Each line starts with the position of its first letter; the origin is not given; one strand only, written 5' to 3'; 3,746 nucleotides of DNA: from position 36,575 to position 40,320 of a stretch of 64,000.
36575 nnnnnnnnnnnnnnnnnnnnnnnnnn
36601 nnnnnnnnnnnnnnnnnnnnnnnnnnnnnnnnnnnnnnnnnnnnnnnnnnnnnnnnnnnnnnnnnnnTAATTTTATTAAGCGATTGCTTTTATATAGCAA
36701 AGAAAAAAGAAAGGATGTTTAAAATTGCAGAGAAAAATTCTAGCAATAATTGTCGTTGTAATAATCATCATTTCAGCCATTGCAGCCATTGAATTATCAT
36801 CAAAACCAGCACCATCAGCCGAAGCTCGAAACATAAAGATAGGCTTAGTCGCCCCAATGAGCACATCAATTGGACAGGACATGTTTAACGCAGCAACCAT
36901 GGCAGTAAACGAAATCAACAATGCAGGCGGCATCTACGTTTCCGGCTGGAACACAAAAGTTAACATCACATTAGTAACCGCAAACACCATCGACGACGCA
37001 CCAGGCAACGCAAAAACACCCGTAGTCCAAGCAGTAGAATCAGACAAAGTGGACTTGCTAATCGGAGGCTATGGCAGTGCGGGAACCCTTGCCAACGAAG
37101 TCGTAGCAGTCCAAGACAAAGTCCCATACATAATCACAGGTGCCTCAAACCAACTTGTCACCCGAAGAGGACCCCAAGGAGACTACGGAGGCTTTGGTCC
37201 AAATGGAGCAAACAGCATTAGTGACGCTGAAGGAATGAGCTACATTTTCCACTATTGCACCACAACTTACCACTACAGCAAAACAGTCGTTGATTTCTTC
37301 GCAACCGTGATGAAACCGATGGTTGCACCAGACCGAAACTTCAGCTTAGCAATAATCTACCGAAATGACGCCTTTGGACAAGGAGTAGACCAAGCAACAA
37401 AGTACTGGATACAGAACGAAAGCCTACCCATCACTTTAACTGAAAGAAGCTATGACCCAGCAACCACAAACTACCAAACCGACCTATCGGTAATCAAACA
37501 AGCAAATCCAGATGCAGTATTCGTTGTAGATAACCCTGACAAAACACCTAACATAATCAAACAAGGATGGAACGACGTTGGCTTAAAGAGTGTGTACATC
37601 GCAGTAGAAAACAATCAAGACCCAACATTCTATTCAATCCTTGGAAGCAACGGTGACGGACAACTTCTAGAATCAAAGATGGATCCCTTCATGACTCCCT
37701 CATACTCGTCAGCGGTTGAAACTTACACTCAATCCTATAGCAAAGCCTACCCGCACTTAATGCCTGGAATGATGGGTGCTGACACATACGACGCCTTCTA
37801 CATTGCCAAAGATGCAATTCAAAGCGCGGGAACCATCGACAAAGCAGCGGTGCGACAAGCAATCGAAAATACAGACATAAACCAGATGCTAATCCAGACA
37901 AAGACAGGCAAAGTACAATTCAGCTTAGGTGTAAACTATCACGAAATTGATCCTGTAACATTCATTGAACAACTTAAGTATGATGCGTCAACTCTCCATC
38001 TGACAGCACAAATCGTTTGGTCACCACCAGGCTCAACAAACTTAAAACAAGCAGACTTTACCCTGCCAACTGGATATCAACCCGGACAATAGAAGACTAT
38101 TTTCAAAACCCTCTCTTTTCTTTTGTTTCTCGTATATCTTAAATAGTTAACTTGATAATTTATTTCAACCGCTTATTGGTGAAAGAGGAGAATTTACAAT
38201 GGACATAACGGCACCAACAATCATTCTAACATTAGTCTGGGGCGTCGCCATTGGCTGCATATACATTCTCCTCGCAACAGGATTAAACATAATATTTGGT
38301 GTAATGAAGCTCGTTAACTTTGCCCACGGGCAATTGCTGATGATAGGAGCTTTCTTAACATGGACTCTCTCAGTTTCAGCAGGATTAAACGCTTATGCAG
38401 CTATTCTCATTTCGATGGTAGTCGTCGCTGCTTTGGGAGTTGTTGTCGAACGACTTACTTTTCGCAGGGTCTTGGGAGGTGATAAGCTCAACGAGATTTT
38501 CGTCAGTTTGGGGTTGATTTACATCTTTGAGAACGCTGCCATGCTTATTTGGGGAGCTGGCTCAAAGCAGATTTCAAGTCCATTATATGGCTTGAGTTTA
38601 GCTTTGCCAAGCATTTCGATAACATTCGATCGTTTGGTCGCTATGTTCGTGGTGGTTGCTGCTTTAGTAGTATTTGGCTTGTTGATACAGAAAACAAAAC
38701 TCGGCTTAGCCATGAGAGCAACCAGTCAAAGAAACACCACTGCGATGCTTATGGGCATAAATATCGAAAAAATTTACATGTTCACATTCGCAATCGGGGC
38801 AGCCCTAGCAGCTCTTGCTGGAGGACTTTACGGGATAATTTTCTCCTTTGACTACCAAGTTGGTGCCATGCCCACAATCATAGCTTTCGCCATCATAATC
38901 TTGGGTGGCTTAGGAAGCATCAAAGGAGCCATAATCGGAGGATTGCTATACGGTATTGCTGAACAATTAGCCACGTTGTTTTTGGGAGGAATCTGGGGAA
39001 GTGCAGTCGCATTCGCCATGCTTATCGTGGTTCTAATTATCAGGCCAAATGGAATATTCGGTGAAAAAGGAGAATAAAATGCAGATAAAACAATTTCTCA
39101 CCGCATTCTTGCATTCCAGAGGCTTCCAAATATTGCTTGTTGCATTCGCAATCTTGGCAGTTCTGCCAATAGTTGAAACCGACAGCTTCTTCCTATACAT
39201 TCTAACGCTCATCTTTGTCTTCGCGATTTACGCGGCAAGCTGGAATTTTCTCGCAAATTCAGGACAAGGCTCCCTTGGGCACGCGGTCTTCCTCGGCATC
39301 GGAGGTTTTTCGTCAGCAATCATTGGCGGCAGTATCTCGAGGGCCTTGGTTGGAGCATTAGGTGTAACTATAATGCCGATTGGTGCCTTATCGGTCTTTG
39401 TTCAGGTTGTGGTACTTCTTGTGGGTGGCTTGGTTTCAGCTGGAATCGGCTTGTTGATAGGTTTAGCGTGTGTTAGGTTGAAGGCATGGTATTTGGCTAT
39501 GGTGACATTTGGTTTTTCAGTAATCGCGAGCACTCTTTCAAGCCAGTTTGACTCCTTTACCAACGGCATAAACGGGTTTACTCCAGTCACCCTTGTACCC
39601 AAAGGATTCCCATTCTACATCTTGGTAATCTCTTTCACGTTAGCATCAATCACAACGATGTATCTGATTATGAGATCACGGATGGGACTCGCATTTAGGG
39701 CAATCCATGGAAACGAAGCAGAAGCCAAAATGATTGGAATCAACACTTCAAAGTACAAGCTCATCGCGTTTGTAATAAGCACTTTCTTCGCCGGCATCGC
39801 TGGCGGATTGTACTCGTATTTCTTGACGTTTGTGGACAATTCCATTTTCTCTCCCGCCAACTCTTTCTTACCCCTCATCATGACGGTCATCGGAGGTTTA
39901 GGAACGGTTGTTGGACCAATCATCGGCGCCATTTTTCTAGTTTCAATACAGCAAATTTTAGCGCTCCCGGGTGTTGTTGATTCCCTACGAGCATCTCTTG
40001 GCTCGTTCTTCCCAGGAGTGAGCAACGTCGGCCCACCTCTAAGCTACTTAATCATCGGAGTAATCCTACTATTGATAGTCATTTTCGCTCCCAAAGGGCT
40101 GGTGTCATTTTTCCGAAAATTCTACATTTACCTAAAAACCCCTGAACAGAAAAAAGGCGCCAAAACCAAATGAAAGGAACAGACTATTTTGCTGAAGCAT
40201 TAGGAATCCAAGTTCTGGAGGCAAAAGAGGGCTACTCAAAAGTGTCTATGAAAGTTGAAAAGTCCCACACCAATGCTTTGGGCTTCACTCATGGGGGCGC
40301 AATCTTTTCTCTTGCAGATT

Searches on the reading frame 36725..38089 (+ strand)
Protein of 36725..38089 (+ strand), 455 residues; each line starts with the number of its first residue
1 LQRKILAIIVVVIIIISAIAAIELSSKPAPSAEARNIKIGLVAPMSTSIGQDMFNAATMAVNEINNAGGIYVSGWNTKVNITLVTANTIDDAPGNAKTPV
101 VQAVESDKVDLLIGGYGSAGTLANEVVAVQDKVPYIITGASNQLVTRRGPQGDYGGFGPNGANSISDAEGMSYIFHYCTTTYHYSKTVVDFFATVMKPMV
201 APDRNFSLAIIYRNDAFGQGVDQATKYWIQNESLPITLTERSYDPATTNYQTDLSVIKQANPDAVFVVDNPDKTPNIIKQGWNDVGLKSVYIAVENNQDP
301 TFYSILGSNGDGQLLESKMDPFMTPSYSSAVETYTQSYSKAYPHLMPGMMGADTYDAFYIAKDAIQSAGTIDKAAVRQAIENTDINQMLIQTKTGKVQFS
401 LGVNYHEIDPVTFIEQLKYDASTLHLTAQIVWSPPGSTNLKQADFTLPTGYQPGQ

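Call 42: search_protein_families(library=pfam, proteins=[window:36725-38089:+], max_evalue=0.00001)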
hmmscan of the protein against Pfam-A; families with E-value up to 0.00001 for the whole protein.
window:36725-38089:+ (455 aa): 2 families
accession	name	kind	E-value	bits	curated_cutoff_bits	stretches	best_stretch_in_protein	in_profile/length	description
PF13458.12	Peripla_BP_6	-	6.9e-39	134.9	31.7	1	37-389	2-317/343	Periplasmic binding protein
PF13433.12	Peripla_BP_5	-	7.3e-07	29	27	0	49-120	16-80/363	Periplasmic binding protein domain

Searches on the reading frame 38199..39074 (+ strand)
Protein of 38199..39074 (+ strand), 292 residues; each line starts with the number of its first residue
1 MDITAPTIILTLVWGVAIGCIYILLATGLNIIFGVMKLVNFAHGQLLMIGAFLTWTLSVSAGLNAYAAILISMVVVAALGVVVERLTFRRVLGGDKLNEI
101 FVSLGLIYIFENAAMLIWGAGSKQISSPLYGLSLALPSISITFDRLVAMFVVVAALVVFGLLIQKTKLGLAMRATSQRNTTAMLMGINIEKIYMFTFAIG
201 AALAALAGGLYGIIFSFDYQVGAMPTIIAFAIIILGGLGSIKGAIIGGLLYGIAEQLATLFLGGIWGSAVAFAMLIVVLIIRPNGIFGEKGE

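Call 42: search_protein_families(library=pfam, proteins=[window:38199-39074:+], max_evalue=0.00001)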
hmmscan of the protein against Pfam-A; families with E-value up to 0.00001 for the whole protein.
window:38199-39074:+ (292 aa): 1 family
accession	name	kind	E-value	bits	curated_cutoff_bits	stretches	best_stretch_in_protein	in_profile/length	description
PF02653.21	BPD_transp_2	-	5.3e-40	137.7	26.8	1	17-279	7-269/269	Branched-chain amino acid transport system / permease component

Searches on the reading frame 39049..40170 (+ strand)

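Call 42: search_protein_families(library=pfam, proteins=[window:39049-40170:+], max_evalue=0.00001)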
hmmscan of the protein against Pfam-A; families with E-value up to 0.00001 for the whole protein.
window:39049-40170:+ (374 aa): 1 family
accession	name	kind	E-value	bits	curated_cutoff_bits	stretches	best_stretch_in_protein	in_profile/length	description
PF02653.21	BPD_transp_2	-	1.3e-33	116.7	26.8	1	48-344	2-269/269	Branched-chain amino acid transport system / permease component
